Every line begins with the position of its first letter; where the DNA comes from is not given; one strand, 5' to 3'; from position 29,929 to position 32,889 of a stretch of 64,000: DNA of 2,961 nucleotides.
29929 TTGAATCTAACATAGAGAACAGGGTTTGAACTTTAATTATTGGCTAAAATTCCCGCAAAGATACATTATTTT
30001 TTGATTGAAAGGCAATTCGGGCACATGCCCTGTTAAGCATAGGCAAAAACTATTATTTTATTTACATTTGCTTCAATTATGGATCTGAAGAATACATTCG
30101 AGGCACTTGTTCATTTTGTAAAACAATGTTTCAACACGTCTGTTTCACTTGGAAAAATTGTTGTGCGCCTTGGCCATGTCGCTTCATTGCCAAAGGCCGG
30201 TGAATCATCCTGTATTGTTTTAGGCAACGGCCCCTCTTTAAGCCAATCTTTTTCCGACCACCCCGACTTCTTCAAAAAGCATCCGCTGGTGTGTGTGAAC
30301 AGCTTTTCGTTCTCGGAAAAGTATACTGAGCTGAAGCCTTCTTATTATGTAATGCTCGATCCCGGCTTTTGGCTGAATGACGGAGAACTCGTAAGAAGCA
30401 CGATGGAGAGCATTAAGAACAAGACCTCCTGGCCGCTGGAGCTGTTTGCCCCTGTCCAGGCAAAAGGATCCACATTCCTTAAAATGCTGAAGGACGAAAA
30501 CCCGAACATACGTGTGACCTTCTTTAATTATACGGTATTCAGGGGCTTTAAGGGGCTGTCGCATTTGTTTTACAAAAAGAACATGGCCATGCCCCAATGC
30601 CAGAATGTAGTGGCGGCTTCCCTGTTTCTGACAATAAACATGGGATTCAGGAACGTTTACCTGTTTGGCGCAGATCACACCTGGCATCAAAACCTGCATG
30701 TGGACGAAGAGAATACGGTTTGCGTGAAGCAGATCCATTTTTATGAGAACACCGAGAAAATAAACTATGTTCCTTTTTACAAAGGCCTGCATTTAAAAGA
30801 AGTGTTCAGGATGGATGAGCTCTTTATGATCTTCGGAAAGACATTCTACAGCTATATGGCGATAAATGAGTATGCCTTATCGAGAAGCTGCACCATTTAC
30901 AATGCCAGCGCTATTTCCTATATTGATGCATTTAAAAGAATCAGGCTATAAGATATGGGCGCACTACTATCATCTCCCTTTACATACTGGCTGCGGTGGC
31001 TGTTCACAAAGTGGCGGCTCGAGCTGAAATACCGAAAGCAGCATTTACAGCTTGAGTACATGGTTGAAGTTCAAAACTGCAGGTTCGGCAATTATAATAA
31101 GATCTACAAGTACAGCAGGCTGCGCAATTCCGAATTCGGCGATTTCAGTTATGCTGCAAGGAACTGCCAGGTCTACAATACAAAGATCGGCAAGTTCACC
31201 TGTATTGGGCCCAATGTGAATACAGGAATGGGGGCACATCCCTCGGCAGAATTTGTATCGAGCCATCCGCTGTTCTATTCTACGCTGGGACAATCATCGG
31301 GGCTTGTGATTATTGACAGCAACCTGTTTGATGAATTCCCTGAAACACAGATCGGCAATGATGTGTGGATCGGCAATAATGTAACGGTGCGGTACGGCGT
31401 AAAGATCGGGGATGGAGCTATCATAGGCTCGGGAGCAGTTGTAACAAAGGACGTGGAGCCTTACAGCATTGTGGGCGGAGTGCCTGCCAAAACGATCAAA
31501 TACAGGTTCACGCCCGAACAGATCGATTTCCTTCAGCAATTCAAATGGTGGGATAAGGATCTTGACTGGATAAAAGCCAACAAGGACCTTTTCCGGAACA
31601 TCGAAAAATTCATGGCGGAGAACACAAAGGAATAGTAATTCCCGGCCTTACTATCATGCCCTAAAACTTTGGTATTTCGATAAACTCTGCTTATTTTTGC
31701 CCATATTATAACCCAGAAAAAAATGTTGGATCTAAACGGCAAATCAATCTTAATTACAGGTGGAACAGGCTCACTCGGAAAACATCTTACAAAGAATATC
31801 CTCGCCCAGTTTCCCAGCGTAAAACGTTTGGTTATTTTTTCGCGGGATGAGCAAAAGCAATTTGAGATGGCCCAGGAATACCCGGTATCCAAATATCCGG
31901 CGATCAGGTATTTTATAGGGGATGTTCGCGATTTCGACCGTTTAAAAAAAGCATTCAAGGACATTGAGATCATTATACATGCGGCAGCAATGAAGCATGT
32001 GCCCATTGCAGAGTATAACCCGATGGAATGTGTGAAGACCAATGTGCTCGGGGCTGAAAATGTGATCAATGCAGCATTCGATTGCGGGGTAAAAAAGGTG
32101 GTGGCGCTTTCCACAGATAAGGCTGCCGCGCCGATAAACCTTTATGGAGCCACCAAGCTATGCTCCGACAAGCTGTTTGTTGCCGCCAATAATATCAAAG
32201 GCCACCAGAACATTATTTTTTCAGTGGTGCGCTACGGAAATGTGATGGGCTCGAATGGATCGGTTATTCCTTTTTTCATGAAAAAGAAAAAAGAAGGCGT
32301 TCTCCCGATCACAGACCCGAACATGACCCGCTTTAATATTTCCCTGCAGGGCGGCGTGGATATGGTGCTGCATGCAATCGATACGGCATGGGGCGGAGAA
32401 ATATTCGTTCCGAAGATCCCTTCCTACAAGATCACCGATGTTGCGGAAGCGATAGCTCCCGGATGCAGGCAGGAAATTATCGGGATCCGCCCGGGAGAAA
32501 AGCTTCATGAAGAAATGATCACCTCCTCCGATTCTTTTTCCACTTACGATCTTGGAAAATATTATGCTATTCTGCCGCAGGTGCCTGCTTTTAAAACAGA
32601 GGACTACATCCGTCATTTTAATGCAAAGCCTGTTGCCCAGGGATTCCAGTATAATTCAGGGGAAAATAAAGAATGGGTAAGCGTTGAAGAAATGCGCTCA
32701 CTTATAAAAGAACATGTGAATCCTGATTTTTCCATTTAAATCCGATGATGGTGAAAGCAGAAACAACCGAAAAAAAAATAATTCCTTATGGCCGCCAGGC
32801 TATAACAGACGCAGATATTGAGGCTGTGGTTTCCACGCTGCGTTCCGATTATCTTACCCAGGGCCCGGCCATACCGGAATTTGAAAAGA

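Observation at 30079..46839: Expanded pseudaminic-acid-type nonulosonate cluster carrying an unusually large, non-canonical tailoring set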

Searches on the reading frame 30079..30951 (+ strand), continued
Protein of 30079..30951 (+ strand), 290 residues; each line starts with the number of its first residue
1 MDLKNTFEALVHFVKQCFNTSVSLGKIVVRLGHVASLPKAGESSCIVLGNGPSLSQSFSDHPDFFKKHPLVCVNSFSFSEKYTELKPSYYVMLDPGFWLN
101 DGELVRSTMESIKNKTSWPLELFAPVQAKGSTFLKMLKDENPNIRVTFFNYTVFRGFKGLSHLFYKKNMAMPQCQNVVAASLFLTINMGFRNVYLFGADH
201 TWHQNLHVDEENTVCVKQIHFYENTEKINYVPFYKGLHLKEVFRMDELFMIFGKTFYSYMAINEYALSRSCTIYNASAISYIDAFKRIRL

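Call 74: fold_search(model_id=the predicted structure, library=pdb)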
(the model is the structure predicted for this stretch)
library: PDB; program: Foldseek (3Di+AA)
matches with E <= 10: 1445; with E <= 0.001: 4
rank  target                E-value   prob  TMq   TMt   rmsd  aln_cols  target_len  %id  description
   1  5mu5                  1.0e-05  1.00  0.49  0.25   7.2       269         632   11  Structure of MAf glycosyltransferase from Magnetospirillum magneticum AMB-1 (released 2017-11-15)
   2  8sd5_C                2.0e-04  1.00  0.30  0.39   7.7       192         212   14  Crystal structure of HPPK from Methanocaldococcus jannaschii (released 2024-07-03)
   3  8sd5_B                5.1e-04  1.00  0.35  0.44   9.0       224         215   11  Crystal structure of HPPK from Methanocaldococcus jannaschii (released 2024-07-03)
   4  8sd5_A                7.2e-04  1.00  0.30  0.39   9.3       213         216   14  Crystal structure of HPPK from Methanocaldococcus jannaschii (released 2024-07-03)
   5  5bo8_A                2.0e-03  1.00  0.36  0.37   9.0       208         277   12  Structure of human sialyltransferase ST8SiaIII (released 2015-07-15)
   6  8sbu_B                2.7e-03  0.99  0.33  0.18   9.5       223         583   14  Crystal structure of MBP fusion with HPPK from Methanocaldococcus jannaschii (released 2024-07-03)
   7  9hmz_D                3.2e-03  1.00  0.34  0.30   6.1       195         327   12  Structure of Corynebacterium glutamicum SteA, a cell division regulator (released 2025-07-30)
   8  6apl_A                3.6e-03  0.97  0.36  0.36   9.0       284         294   11  Crystal Structure of human ST6GALNAC2 in complex with CMP (released 2017-12-20)
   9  8sbu_A                4.3e-03  0.99  0.33  0.18   6.8       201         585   12  Crystal structure of MBP fusion with HPPK from Methanocaldococcus jannaschii (released 2024-07-03)
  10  9hmy                  4.6e-03  0.99  0.33  0.30   6.5       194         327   14  Structure of Mycobacterium tuberculosis SteA (Rv1697), a cell division regulator (released 2025-07-30)
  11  4l80_B                4.6e-03  0.84  0.29  0.26  13.8       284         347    8  Crystal Structure of Chloroflexus aurantiacus malyl-CoA lyase in complex with magnesium, oxalate, and propionyl-CoA (released 2013-12-04)
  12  6apl_E                4.9e-03  0.97  0.28  0.29   7.1       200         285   14  Crystal Structure of human ST6GALNAC2 in complex with CMP (released 2017-12-20)
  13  9hmz_G                1.0e-02  0.99  0.34  0.30   5.9       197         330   13  Structure of Corynebacterium glutamicum SteA, a cell division regulator (released 2025-07-30)
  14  9hmz_A                1.1e-02  0.99  0.33  0.30   6.3       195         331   12  Structure of Corynebacterium glutamicum SteA, a cell division regulator (released 2025-07-30)
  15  6apj_B                1.2e-02  0.96  0.29  0.29   7.3       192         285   16  Crystal Structure of human ST6GALNAC2 (released 2017-12-20)
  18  6apl_C                2.3e-02  0.91  0.38  0.37   7.0       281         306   10  Crystal Structure of human ST6GALNAC2 in complex with CMP (released 2017-12-20)
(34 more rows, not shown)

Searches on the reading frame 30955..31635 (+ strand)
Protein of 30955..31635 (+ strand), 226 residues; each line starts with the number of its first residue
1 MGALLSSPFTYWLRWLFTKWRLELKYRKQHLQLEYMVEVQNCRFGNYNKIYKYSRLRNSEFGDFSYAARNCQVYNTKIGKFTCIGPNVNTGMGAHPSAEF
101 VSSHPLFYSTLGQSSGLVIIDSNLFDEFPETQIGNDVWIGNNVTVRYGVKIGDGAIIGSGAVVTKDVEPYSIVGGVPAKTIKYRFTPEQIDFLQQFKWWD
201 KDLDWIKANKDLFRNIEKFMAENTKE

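Call 3: search_protein_families(library=pfam, proteins=[window:30955-31635:+], max_evalue=0.01)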
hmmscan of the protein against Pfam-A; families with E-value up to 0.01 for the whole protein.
window:30955-31635:+ (226 aa): 4 families
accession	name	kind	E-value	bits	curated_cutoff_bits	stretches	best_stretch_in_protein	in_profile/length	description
PF00132.30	Hexapep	-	3.8e-15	55.3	27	1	131-165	2-36/36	Bacterial transferase hexapeptide (six repeats)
PF14602.12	Hexapep_2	-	5.1e-07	29.7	27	1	132-165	3-34/34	Hexapeptide repeat of succinyl-transferase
PF25084.1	LbH_EIF2B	-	0.00015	22.2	54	0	139-167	75-103/105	EIF2B subunit epsilon LbH domain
PF25087.1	GMPPB_C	-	0.0026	17.8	39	0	129-163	9-43/110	GMPPB C-terminal domain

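Call 5: search_protein_families(library=ncbifam, proteins=[window:30955-31635:+], max_evalue=0.001)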
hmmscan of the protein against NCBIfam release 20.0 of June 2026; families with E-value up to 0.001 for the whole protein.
window:30955-31635:+ (226 aa): 39 families (the best 25 are shown)
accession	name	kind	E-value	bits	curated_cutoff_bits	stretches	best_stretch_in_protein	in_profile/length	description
TIGR03308.1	phn_thr-fam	hypoth_equivalog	1e-44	152.8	201.65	1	32-221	10-201/204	phosphonate metabolim protein, transferase hexapeptide repeat family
NF000311.1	Vat_ABCDEFH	equivalog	4.9e-35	120.9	300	1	38-213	23-193/201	Vat family streptogramin A O-acetyltransferase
NF000490.1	chloram_CatB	equivalog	7.2e-33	113.7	350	1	36-212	17-192/210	type B chloramphenicol O-acetyltransferase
NF033468.1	stregram_VatI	exception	3.7e-30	105.3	415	1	53-209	37-191/208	streptogramin A O-acetyltransferase Vat(I)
NF000020.1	stregram_VatE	exception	2.2e-29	102.6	450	1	78-210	64-195/214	streptogramin A O-acetyltransferase Vat(E)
NF000097.1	stregram_VatC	exception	1.3e-27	97.1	425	1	78-215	68-203/212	streptogramin A O-acetyltransferase Vat(C)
NF000504.1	stregram_VatH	exception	8.3e-27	94.5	475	1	77-213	66-200/216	streptogramin A O-acetyltransferase Vat(H)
NF000101.1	stregram_VatA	exception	1.5e-26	93.4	450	1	40-215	33-203/219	streptogramin A O-acetyltransferase Vat(A)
NF000111.1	stregram_VatD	exception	1.7e-26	93.3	400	1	74-211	59-194/209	streptogramin A O-acetyltransferase Vat(D)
NF000147.1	stregram_VatF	exception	3.2e-24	85.6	400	1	78-212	69-202/221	streptogramin A O-acetyltransferase Vat(F)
NF000084.1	amicyc_ac_ApmA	equivalog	4.3e-20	72.6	550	1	132-221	178-269/274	aminocyclitol acetyltransferase ApmA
NF007240.0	PRK09677.1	equivalog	5.8e-15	55.3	243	1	130-184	130-184/192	putative lipopolysaccharide biosynthesis O-acetyl transferase WbbJ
TIGR03532.1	DapD_Ac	equivalog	1.8e-14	53.9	231.75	1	131-182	161-212/231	2,3,4,5-tetrahydropyridine-2,6-dicarboxylate N-acetyltransferase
NF058585.1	HptprglPActTf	PfamEq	1.9e-14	53.6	300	1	130-184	106-160/172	heptaprenylglyceryl phosphate O-acetyltransferase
NF007076.0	PRK09527.1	equivalog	2.3e-14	53.3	347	1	122-183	125-184/203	galactoside O-acetyltransferase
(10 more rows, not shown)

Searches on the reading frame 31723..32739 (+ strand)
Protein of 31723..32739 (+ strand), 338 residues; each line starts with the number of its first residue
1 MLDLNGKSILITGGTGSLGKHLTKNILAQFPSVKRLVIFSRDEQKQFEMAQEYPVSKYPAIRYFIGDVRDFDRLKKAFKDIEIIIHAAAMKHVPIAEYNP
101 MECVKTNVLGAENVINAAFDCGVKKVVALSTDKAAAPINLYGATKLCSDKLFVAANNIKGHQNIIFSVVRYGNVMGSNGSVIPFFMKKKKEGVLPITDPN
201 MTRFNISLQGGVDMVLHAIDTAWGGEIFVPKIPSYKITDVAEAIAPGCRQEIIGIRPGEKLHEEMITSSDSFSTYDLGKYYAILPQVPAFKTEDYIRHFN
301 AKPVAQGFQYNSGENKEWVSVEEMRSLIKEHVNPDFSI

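Call 3: search_protein_families(library=pfam, proteins=[window:31723-32739:+], max_evalue=0.01)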
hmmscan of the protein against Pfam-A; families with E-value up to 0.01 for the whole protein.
window:31723-32739:+ (338 aa): 11 families
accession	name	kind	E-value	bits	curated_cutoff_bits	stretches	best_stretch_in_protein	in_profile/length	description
PF02719.21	Polysacc_synt_2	-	2e-101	339.5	20.2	1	9-283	1-291/293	Polysaccharide biosynthesis protein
PF01370.27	Epimerase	-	4.8e-23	82.2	20.9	1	9-192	1-196/240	NAD dependent epimerase/dehydratase family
PF01073.25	3Beta_HSD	-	6.8e-19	68.4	22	1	10-137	1-122/280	3-beta hydroxysteroid dehydrogenase/isomerase family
PF16363.11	GDP_Man_Dehyd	-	5.5e-16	59.4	27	1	10-132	1-130/332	GDP-mannose 4,6 dehydratase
PF07993.18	NAD_binding_4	-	7.8e-12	45.3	20.1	1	11-133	1-138/258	Male sterility protein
PF04321.23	RmlD_sub_bind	-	1.6e-11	44.3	27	1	8-190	2-167/287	RmlD substrate binding domain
PF13460.12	NAD_binding_10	-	1.5e-08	35.2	27.2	1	13-134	1-101/184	NAD(P)H-binding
PF08659.16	KR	-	4.6e-06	27.1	22.6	1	9-91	3-93/180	KR domain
PF00106.31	adh_short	-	5.6e-05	23.2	26.6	1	7-172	1-180/195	short chain dehydrogenase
PF05368.20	NmrA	-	0.00017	21.8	27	1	7-127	3-103/298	NmrA-like family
PF01488.26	Shikimate_DH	-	0.00047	20.7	24.3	1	3-105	9-100/138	Shikimate / quinate 5-dehydrogenase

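Call 5: search_protein_families(library=ncbifam, proteins=[window:31723-32739:+], max_evalue=0.001)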
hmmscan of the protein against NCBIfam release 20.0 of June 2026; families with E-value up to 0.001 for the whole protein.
window:31723-32739:+ (338 aa): 30 families (the best 25 are shown)
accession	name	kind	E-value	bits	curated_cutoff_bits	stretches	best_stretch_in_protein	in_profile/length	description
TIGR03589.1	PseB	equivalog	2.5e-153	509.7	407.75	1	4-327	2-323/324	UDP-N-acetylglucosamine 4,6-dehydratase (inverting)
TIGR04130.1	FnlA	equivalog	1.3e-75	254.4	730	1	5-328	3-325/337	UDP-N-acetylglucosamine 4,6-dehydratase/5-epimerase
TIGR04180.1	EDH_00030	hypoth_equivalog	2.5e-20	72.7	475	1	9-133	1-123/297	NAD-dependent 4,6-dehydratase LegB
TIGR01179.1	galE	equivalog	1.2e-15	57.2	262.3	1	9-178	2-180/332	UDP-glucose 4-epimerase GalE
TIGR02622.1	CDP_4_6_dhtase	equivalog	1.9e-13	50.3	278.45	1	5-134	3-132/352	CDP-glucose 4,6-dehydratase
TIGR03466.1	HpnA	hypoth_equivalog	6.6e-13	48.2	367.65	1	8-132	2-114/327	hopanoid-associated sugar epimerase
TIGR01214.1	rmlD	equivalog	1.4e-11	44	224.05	1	9-150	2-133/285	dTDP-4-dehydrorhamnose reductase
TIGR01181.1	dTDP_gluc_dehyt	equivalog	2e-11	43.6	365.1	1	9-134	2-128/321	dTDP-glucose 4,6-dehydratase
NF041293.1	G6PDh_Azf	equivalog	8.4e-10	38.5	400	1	7-135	3-119/252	NAD-dependent glucose-6-phosphate dehydrogenase Azf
NF042422.1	oxyalk_red_OleD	equivalog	4e-09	36.3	580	1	9-132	3-111/329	2-alkyl-3-oxoalkanoate reductase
NF052578.1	StrlDmthSdmBMthl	equivalog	4.4e-09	36.5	600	1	9-143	3-124/328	sterol demethylase protein SdmB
NF011728.1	PRK15181.1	equivalog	5.2e-09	35.6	760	1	4-126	13-136/348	Vi polysaccharide biosynthesis UDP-N-acetylglucosaminuronic acid C-4 epimerase TviC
NF042423.1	oxyalk_red_Shew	equivalog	1.2e-08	34.4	580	1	6-132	8-119/331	2-alkyl-3-oxoalkanoate reductase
TIGR02197.1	heptose_epim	equivalog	1.5e-07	30.9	274.6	1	9-178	1-174/316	ADP-glyceromanno-heptose 6-epimerase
NF007956.0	PRK10675.1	subfamily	5.9e-07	28.9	394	1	9-130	3-123/338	UDP-glucose 4-epimerase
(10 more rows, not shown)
